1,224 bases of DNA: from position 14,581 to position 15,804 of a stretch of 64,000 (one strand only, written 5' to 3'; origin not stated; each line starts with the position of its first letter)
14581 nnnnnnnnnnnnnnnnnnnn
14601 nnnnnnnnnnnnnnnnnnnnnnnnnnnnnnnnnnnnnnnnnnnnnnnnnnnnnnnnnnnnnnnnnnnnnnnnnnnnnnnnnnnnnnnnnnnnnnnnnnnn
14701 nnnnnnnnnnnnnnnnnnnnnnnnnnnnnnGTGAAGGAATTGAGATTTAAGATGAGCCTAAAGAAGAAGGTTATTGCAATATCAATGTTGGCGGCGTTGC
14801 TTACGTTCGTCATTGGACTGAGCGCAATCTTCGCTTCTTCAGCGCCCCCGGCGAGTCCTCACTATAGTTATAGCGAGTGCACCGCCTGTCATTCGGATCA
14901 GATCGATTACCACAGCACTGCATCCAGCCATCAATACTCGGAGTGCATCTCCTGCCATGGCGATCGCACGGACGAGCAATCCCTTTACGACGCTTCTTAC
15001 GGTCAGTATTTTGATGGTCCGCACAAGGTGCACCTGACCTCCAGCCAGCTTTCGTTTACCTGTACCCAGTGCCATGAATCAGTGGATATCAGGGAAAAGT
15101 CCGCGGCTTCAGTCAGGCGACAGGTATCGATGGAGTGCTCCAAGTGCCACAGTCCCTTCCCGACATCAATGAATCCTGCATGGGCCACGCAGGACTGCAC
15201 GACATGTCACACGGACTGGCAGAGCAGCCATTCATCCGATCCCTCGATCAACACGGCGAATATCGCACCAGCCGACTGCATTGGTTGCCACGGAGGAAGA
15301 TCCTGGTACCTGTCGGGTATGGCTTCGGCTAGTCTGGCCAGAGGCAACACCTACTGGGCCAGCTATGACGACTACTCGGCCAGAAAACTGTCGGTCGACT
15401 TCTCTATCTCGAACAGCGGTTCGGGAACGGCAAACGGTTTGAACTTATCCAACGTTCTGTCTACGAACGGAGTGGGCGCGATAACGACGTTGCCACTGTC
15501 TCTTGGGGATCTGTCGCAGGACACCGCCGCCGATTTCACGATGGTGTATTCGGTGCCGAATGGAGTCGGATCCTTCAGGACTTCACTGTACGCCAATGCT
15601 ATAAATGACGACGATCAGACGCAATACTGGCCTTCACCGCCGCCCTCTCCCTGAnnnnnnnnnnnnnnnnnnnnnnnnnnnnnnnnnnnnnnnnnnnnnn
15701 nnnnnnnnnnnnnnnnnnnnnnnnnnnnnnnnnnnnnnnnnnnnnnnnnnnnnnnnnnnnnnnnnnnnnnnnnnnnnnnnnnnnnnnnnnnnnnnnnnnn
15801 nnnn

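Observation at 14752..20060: Respiratory module of hexaheme cytochrome, small ORF, Tat-molybdoenzyme, FeS subunit, TorD and TatA, with no membrane-anchor subunit and unknown substrate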

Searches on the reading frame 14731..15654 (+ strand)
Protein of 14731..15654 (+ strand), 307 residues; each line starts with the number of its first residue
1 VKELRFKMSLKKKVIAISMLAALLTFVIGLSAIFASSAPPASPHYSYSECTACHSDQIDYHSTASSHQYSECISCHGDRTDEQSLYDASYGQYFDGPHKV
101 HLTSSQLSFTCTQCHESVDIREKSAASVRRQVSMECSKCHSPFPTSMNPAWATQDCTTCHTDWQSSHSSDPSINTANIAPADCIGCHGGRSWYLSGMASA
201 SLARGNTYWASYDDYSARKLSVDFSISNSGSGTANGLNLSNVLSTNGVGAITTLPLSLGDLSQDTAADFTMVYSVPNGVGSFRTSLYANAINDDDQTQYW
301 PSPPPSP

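Call 3: search_protein_families(library=ncbifam, proteins=[window:14731-15654:+], max_evalue=0.01)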
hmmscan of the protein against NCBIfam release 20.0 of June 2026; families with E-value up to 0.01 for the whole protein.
window:14731-15654:+ (307 aa): 4 families
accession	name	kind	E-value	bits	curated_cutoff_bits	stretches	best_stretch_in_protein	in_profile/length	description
TIGR03507.1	decahem_SO1788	subfamily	5.2e-11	41.7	209.3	2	134-272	244-393/672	OmcA/MtrC family decaheme c-type cytochrome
NF047727.1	4hemeCytCCctA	equivalog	4.4e-08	33.2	180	1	14-116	4-105/109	tetraheme c-type cytochrome CctA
TIGR03153.1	cytochr_NrfH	equivalog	5.5e-05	23.2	134.2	1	24-162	4-135/138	cytochrome c nitrite reductase small subunit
TIGR01904.2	GSu_C4xC__C2xCH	domain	0.007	16.1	27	0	127-165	15-61/73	CxxxxCH/CxxCH domain c-type cytochrome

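Call 4: search_protein_families(library=pfam, proteins=[window:14731-15654:+], max_evalue=0.01)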
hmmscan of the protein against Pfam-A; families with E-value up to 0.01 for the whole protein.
window:14731-15654:+ (307 aa): 6 families
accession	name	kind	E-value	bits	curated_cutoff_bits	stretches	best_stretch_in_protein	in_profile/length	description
PF14537.11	Cytochrom_c3_2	-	1.9e-10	41.5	25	2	47-117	5-66/79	Cytochrome c3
PF14522.11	Cytochrome_C7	-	2.1e-09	37.5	24.8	2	97-161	4-67/67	Cytochrome c7 and related cytochrome c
PF02085.21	Cytochrom_CIII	-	1.1e-05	26.2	22.9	1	133-188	30-83/101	Class III cytochrome C family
PF22113.1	Mtrc-MtrF_II-IV_dom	-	1.8e-05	24.8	30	1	48-189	7-165/176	Outer membrane cytochrome MtrC/MtrF-like, domains II/IV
PF22678.1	Cytochrom_c_NrfB-like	-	0.00046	21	27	1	72-145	1-70/89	Cytochrome c-type protein NrfB-like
PF09699.15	Paired_CXXCH_1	-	0.0097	16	20.6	0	152-188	5-37/41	Doubled CXXCH motif (Paired_CXXCH_1)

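Call 21: find_homologous_proteins(query=window:14752-15654:+, max_evalue=0.001)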
Query window:14752-15654:+ (300 aa): 11 proteins with E <= 0.001 among 1445 candidates.
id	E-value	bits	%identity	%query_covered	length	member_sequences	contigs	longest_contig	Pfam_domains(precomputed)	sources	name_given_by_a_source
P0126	1.0e-187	640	94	100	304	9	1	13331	PF14537.12,PF14522.12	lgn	-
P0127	1.1e-173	594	87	100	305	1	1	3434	PF14537.12,PF14522.12,PF22113.2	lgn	-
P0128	2.0e-166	570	81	100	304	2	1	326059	PF14537.12,PF14522.12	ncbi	ncbi:MAG: cytochrome c3 family protein [Thermoleophilia bacterium]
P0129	1.1e-156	538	78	99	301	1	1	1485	PF14537.12,PF14522.12,PF22113.2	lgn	-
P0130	1.3e-153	528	75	99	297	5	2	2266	PF14537.12,PF14522.12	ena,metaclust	metaclust:\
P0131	2.5e-146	504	72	100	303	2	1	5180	PF09699.16,PF14537.12,PF02085.22,PF14522.12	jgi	jgi:hypothetical protein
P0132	5.9e-139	480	68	100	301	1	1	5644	PF14537.12,PF14522.12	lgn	-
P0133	3.4e-130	451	64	98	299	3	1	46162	PF14537.12,PF14522.12,PF22113.2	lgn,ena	-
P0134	9.3e-129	447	63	98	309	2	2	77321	PF09699.16,PF14537.12,PF02085.22,PF14522.12,PF22113.2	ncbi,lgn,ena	-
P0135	3.1e-125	435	62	99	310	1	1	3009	PF09699.16,PF14537.12,PF02085.22,PF14522.12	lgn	-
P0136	5.3e-14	70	38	37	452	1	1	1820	PF13229.13,PF05048.20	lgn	-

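Call 26: search_solved_structures(query=window:14752-15654:+, max_evalue=1, show_alignments=0)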
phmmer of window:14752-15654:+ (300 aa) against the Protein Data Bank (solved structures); distinct sequences matched with E-value up to 1: 21.
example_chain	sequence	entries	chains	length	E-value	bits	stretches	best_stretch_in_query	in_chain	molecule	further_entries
1h29_A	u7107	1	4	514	0.0059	18.9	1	39-182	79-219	HIGH-MOLECULAR-WEIGHT CYTOCHROME C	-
1d4d_A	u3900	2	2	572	0.015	17.6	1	36-115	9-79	FLAVOCYTOCHROME C FUMARATE REDUCTASE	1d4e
1d4c_A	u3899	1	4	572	0.015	17.6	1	36-115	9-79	FLAVOCYTOCHROME C FUMARATE REDUCTASE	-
3ml1_B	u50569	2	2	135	0.028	16.7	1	60-109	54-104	Diheme cytochrome c napB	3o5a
1m1p_A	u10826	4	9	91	0.049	15.9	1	37-110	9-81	Small tetraheme cytochrome c | Periplasmic tetraheme cytochrome c CctA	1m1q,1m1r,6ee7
5k31_A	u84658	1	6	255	0.079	15.2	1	118-164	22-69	Collagen alpha-1(I) chain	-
1jni_A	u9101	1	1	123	0.41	12.9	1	60-110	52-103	DIHEME CYTOCHROME C NAPB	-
1lj1_A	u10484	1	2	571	0.45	12.8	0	36-115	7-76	flavocytochrome c3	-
1p2e_A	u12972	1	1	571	0.45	12.8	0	36-115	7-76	flavocytochrome c3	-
1e39_A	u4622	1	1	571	0.46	12.8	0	36-115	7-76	FUMARATE REDUCTASE FLAVOPROTEIN SUBUNIT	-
1jrx_A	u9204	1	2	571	0.46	12.8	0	36-115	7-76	FLAVOCYTOCHROME C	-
1m64_A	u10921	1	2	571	0.46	12.7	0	36-115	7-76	flavocytochrome c3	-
1jrz_A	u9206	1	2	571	0.46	12.7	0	36-115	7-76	FLAVOCYTOCHROME C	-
1kss_A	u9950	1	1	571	0.46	12.7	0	36-115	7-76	flavocytochrome c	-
1ksu_A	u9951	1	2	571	0.46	12.7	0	36-115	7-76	flavocytochrome c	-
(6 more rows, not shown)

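Call 37: predict_structure(alignment_id=A1)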
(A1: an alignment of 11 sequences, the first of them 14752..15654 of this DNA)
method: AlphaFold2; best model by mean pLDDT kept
length: 300 residues; sequences in the alignment: 11
mean_pLDDT: 55.6   pTM: 0.39
mean pLDDT of the five models: 55.6, 52.7, 51.5, 48.5, 46.2
residues with pLDDT >= 90: 42; 70-90: 66; 50-70: 24; < 50: 168
segments of 3 or more residues with pLDDT < 50: 25-191
pLDDT, mean of each block of 10 residues (from residue 1): 76 79 48 36 39 32 33 33 31 26 30 33 34 33 42 45 39 38 30 76 94 92 72 89 93 81 95 86 70 63
secondary structure, 60 per line:
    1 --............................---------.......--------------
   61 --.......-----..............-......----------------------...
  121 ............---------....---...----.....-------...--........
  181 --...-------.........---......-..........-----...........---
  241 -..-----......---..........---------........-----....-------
elements in order: H3-30 H40-46 H63-69 H75-88 H90-95 H118-132 H142-145 H156-160 H173-180 E193-201 H205-210 E212-221 E227-237 E249-254 E258-267 E277-284 E290-293

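Call 41: fold_search(model_id=the predicted structure, library=pdb)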
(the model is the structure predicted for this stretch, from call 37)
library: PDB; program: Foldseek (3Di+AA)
matches with E <= 10: 1199; with E <= 0.001: 3
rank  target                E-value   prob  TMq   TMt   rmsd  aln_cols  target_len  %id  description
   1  8b5l_v                6.9e-04  1.00  0.21  0.37   5.0       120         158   14  Cryo-EM structure of ribosome-Sec61-TRAP (TRanslocon Associated Protein) translocon complex (released 2023-03-01)
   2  8rjc_6                9.2e-04  1.00  0.23  0.39   4.7       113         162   17  Structure of the rabbit 80S ribosome stalled on a 2-TMD rhodopsin intermediate in complex with Sec61-TRAP, open confor (released 2024-01-24)
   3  8b6l_F                9.7e-04  1.00  0.24  0.44   4.1       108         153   21  Subtomogram average of the human Sec61-TRAP-OSTA-translocon (released 2022-12-07)
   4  9n9j_6                1.7e-03  1.00  0.23  0.39   4.9       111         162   16  Structure of a GRP94 folding intermediate engaged with a CCDC134- and FKBP11-bound secretory translocon (released 2025-11-19)
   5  1r4x                  1.9e-03  1.00  0.21  0.23   4.7        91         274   10  Crystal Structure Analys of the Gamma-COPI Appendage domain (released 2003-10-28)
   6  8btk_TB               1.9e-03  1.00  0.22  0.38   5.0       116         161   15  Structure of the TRAP complex with the Sec translocon and a translating ribosome (released 2023-05-24)
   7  5a1u_E                2.2e-03  1.00  0.25  0.10  22.0       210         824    8  The structure of the COPI coat triad (released 2015-07-08)
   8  6bqm                  3.0e-03  0.99  0.17  0.12   5.6        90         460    9  Secreted serine protease VesC from Vibrio cholerae (released 2018-11-28)
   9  1edy_B                3.2e-03  0.99  0.21  0.39   6.4       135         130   12  CRYSTAL STRUCTURE OF RAT ALPHA 1-MACROGLOBULIN RECEPTOR BINDING DOMAIN (released 2000-12-01)
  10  1ayo_A                4.8e-03  0.99  0.22  0.42   6.4       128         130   13  RECEPTOR BINDING DOMAIN OF BOVINE ALPHA-2-MACROGLOBULIN (released 1998-11-25)
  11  4mdr_A                5.7e-03  0.99  0.19  0.22   9.7       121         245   15  Crystal structure of adaptor protein complex 4 (AP-4) mu4 subunit C-terminal domain D190A mutant, in complex with a so (released 2014-03-12)
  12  1pzd                  6.1e-03  1.00  0.23  0.26   3.4        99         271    8  Structural Identification of a conserved appendage domain in the carboxyl-terminus of the COPI gamma-subunit. (released 2003-10-14)
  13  9fyn                  8.1e-03  1.00  0.25  0.11   4.3       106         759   12  Lacto-N-biosidase from Trueperella pyogenes (released 2024-10-09)
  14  2r39                  1.2e-02  1.00  0.23  0.48   5.0       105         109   14  Crystal structure of FixG-related protein from Vibrio parahaemolyticus (released 2007-09-11)
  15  6xt9_I                1.3e-02  0.99  0.27  0.12   9.4       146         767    8  Subunits BBS 1,4,8,9,18 of the human BBSome complex (released 2020-01-29)
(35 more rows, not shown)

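Call 52: find_encoding_contigs(protein=P0136, flank=5000, max_places=3)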
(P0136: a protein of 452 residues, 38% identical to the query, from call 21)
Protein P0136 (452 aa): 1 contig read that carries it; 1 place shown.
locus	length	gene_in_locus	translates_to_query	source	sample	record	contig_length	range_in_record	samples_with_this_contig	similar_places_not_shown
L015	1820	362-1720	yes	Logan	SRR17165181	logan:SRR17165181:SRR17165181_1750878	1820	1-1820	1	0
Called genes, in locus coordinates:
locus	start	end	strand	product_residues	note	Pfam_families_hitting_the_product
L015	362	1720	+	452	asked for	PF05048:NosD, PF13229:Beta_helix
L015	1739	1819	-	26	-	?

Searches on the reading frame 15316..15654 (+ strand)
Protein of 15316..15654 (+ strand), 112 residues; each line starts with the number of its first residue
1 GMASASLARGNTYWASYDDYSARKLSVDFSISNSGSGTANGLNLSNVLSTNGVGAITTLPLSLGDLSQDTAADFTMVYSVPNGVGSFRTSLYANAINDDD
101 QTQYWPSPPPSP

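Call 87: search_protein_families(library=pfam, proteins=[window:15316-15654:+], max_evalue=1)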
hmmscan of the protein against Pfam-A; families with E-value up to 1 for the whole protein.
window:15316-15654:+ (112 aa): 1 family
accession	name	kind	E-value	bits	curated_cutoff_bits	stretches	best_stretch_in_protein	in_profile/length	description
PF07705.17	CARDB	-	0.015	16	22.7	1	18-76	14-72/101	CARDB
